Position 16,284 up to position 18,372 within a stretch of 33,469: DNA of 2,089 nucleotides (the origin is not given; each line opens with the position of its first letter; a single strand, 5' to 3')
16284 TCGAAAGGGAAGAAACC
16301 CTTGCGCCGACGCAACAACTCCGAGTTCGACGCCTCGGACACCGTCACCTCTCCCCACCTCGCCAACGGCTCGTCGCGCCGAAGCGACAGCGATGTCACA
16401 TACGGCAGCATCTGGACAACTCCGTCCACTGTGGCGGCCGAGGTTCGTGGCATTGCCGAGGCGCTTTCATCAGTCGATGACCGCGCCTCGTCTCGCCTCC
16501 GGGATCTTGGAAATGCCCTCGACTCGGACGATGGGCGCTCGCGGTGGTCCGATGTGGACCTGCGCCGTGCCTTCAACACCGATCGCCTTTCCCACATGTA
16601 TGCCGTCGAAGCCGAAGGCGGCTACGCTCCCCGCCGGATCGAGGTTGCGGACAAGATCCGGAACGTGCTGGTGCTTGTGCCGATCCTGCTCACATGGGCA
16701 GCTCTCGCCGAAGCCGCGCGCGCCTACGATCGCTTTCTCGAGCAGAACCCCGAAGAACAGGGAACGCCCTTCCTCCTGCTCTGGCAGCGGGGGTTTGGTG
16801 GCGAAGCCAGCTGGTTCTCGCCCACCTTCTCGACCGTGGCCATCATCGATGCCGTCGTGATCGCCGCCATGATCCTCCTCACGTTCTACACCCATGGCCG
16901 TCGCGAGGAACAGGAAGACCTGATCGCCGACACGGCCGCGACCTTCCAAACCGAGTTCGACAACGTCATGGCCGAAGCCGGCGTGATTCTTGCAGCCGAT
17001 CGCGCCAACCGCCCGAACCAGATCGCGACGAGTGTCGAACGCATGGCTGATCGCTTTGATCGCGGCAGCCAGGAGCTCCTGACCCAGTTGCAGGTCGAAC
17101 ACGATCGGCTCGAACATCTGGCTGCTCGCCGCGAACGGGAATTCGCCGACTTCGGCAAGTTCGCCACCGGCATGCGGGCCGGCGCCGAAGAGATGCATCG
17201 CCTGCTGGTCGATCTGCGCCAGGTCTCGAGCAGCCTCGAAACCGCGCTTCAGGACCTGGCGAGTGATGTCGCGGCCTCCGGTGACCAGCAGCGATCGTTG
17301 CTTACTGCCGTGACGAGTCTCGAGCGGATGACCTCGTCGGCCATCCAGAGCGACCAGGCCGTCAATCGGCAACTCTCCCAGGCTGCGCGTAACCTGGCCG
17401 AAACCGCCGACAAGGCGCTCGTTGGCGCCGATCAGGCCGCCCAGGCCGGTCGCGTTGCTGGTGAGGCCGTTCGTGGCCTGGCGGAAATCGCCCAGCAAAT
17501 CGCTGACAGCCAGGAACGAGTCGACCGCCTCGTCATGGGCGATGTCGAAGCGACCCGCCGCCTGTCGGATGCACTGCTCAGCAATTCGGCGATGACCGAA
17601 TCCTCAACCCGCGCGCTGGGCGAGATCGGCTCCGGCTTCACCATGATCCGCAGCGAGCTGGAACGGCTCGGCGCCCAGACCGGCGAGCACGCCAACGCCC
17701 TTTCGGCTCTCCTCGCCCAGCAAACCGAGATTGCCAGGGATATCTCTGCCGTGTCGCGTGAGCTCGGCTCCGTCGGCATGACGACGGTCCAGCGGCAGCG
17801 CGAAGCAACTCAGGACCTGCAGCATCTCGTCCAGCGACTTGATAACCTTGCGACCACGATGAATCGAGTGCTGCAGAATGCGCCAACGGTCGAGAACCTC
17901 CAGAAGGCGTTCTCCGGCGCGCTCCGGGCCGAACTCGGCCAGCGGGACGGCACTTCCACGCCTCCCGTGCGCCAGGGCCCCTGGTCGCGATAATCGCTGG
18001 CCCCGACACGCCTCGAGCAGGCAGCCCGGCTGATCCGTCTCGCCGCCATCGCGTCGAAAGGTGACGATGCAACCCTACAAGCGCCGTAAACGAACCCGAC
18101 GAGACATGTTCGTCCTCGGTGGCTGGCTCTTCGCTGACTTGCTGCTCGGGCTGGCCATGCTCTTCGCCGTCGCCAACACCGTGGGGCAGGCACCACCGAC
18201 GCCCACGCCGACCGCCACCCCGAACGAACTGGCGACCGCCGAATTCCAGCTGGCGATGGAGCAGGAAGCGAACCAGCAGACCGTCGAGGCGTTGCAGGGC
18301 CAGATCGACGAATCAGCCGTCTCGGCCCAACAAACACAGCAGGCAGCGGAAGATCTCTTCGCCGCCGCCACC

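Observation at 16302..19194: Candidate novel envelope module: 2-TM protein with a long cytoplasmic helical tail plus a MotB/ZorB-style TM-Asp partner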

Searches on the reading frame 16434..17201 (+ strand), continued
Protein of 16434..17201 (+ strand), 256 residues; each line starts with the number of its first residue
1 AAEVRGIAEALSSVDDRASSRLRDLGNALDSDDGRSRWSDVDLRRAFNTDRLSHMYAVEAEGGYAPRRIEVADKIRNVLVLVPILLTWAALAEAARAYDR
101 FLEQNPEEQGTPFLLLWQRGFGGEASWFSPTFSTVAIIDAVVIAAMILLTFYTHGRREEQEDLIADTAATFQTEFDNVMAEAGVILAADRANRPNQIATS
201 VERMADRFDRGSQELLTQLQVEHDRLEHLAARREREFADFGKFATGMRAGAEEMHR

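Call 64: search_protein_families(library=pfam, proteins=[L081:5088-5975:+, L083:6626-7912:+, L086:1924-2820:+, L087:7242-7961:+, L081:1908-5045:+, L084:10733-13513:+, L084:13510-15333:+, L087:11005-12639:+, L086:4707-6491:+], max_evalue=0.1)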
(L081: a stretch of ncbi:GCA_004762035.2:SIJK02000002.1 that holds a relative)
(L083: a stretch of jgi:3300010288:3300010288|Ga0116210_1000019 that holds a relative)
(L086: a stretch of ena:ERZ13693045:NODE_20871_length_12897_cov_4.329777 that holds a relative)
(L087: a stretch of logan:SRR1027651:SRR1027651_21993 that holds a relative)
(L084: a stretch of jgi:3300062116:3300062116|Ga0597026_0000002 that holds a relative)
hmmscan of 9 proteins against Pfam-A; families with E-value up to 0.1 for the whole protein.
L081:5088-5975:+ (295 aa): 1 family
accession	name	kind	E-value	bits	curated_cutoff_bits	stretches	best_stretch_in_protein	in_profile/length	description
PF09384.15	UTP15_C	-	0.043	14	33.1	0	242-269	57-84/147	UTP15 C terminal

L083:6626-7912:+ (428 aa): 0 families

L086:1924-2820:+ (298 aa): 1 family
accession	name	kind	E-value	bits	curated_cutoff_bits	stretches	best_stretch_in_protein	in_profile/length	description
PF20663.3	COG4_N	-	0.095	13.2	27.3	0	238-263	65-90/107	Conserved oligomeric Golgi complex subunit 4, N-terminal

L087:7242-7961:+ (239 aa): 0 families

L081:1908-5045:+ (1045 aa): 5 families
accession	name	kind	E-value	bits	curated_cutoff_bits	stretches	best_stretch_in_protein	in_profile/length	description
PF07714.23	PK_Tyr_Ser-Thr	-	1.3e-06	28.4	23.1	1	21-135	6-116/258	Protein tyrosine and serine/threonine kinase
PF00069.31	Pkinase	-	0.00029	20.8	31.7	1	21-139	6-116/263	Protein kinase domain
PF12594.13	DUF3764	-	0.057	14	24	0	83-112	39-66/89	Protein of unknown function (DUF3764)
PF25607.1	DUF7939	-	0.076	13.8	27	1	370-426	13-63/81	Domain of unknown function (DUF7939)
PF04003.17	Utp12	-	0.076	13.6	31.5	0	364-414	37-86/107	Dip2/Utp12 Family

L084:10733-13513:+ (926 aa): 0 families

L084:13510-15333:+ (607 aa): 0 families

L087:11005-12639:+ (544 aa): 4 families
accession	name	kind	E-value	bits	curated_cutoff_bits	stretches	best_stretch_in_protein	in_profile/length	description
PF13851.11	GAS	-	0.0041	17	32.3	1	87-210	35-159/200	Growth-arrest specific micro-tubule binding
PF10473.14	CENP-F_leu_zip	-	0.0056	17.2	34.5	0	332-405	6-79/140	Leucine-rich repeats of kinetochore protein Cenp-F/LEK1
PF09311.16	Rab5-bind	-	0.0065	16.4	33.6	1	181-263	195-277/307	Rabaptin-like protein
PF17675.6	APG6_N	-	0.033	15.1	45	0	91-171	45-126/132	Apg6 coiled-coil region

L086:4707-6491:+ (594 aa): 3 families
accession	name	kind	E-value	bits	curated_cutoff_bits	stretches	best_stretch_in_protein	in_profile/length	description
PF17802.7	SpaA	-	3.4e-13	50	23.1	2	380-453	4-76/91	Prealbumin-like fold domain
PF13620.12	CarboxypepD_reg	-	4.8e-05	24.1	32.3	1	62-135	9-80/82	Carboxypeptidase regulatory-like domain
PF14686.12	fn3_3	-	0.0032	17.7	24.4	0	85-129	29-72/75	Polysaccharide lyase family 4, domain II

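Call 81: search_solved_structures(query=A4, max_evalue=10, show_alignments=4)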
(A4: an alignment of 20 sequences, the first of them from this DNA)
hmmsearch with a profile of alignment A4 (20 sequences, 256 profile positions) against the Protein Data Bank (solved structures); distinct sequences matched with E-value up to 10: 4.
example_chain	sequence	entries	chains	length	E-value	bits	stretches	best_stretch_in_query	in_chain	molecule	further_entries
7zgi_A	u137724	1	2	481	0.27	13.6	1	157-217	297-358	Peptidylprolyl isomerase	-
9goq_A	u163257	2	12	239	0.37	13.2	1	181-238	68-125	Adapter protein MecA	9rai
3s6d_A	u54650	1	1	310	0.47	12.9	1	69-144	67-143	Putative triosephosphate isomerase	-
3rza_A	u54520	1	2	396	0.64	12.4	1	174-221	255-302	tripeptidase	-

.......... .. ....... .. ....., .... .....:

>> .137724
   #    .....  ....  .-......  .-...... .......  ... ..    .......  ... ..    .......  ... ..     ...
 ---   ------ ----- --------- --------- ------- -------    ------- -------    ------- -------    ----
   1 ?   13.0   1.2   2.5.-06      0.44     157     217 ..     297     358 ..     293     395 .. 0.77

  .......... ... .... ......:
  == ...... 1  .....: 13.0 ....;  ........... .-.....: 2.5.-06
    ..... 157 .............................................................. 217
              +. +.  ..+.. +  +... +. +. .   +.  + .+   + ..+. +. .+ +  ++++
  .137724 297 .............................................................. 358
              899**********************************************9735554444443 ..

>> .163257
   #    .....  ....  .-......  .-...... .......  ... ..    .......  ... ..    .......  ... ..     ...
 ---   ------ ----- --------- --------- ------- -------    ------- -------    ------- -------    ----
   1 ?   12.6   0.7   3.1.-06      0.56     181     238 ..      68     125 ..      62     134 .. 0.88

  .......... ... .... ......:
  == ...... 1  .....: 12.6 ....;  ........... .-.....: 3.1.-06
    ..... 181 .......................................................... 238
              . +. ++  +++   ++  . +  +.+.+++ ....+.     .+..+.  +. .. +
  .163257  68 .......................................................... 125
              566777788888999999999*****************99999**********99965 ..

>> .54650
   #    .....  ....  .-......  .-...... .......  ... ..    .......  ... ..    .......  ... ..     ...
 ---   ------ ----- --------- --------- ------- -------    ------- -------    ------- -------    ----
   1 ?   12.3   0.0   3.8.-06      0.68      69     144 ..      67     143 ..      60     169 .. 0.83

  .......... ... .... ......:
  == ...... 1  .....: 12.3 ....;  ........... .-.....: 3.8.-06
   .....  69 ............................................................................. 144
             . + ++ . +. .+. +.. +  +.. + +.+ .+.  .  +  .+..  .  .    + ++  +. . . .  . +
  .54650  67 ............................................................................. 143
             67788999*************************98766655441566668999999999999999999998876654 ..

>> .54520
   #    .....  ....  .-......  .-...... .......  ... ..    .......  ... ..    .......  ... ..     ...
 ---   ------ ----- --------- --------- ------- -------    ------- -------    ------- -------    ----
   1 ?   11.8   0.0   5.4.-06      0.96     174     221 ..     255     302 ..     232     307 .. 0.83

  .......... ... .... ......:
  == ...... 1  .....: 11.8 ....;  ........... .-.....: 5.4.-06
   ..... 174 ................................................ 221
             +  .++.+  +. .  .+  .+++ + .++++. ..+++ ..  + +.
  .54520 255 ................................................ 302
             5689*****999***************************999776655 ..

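Call 83: find_encoding_contigs(protein=P0352, flank=7000, max_places=1)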
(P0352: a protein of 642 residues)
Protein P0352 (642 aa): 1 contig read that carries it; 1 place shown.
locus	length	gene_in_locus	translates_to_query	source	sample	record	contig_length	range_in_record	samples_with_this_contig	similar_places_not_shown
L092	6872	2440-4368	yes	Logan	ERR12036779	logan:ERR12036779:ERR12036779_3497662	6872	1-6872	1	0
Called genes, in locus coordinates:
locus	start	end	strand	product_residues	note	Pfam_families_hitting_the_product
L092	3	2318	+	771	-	?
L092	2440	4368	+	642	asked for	-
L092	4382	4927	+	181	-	-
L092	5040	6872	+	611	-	?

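Call 84: find_encoding_contigs(protein=P0387, flank=7000, max_places=1)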
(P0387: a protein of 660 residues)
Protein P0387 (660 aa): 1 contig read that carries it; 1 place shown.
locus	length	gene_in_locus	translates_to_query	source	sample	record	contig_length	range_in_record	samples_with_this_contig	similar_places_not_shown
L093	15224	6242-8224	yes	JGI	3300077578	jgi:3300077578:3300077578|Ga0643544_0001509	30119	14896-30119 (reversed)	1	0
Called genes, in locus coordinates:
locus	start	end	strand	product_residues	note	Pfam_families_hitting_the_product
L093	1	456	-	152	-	?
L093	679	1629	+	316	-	-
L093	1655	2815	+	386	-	-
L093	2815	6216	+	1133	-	-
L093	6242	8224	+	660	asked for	-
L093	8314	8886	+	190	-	-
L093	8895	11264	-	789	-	PF03717:PBP_dimer, PF00905:Transpeptidase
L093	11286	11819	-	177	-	-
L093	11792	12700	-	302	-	PF04085:MreC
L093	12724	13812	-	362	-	PF00022:Actin (weak), PF06723:MreB_Mbl, PF00012:HSP70, PF14450:FtsA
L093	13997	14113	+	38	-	-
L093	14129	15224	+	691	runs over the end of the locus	PF07728:AAA_5 (faint), PF01078:Mg_chelatase (weak), PF17863:AAA_lid_2, PF26791:AAPxQ, PF00092:VWA, PF13519:VWA_2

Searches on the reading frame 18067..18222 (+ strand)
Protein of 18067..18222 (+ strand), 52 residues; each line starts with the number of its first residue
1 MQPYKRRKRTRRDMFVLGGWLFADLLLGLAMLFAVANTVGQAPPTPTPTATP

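Call 80: search_solved_structures(query=A6, max_evalue=10, show_alignments=5)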
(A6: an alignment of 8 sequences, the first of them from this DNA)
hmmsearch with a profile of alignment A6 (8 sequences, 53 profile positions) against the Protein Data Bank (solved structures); distinct sequences matched with E-value up to 10: 2.
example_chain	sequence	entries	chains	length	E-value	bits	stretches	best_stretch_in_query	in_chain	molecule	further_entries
6tyi_Y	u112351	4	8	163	1.2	12.2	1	22-52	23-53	Biopolymer transport protein ExbD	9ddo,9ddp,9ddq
9jfk_R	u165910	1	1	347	8.5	9.4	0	7-32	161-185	Urotensin-2 receptor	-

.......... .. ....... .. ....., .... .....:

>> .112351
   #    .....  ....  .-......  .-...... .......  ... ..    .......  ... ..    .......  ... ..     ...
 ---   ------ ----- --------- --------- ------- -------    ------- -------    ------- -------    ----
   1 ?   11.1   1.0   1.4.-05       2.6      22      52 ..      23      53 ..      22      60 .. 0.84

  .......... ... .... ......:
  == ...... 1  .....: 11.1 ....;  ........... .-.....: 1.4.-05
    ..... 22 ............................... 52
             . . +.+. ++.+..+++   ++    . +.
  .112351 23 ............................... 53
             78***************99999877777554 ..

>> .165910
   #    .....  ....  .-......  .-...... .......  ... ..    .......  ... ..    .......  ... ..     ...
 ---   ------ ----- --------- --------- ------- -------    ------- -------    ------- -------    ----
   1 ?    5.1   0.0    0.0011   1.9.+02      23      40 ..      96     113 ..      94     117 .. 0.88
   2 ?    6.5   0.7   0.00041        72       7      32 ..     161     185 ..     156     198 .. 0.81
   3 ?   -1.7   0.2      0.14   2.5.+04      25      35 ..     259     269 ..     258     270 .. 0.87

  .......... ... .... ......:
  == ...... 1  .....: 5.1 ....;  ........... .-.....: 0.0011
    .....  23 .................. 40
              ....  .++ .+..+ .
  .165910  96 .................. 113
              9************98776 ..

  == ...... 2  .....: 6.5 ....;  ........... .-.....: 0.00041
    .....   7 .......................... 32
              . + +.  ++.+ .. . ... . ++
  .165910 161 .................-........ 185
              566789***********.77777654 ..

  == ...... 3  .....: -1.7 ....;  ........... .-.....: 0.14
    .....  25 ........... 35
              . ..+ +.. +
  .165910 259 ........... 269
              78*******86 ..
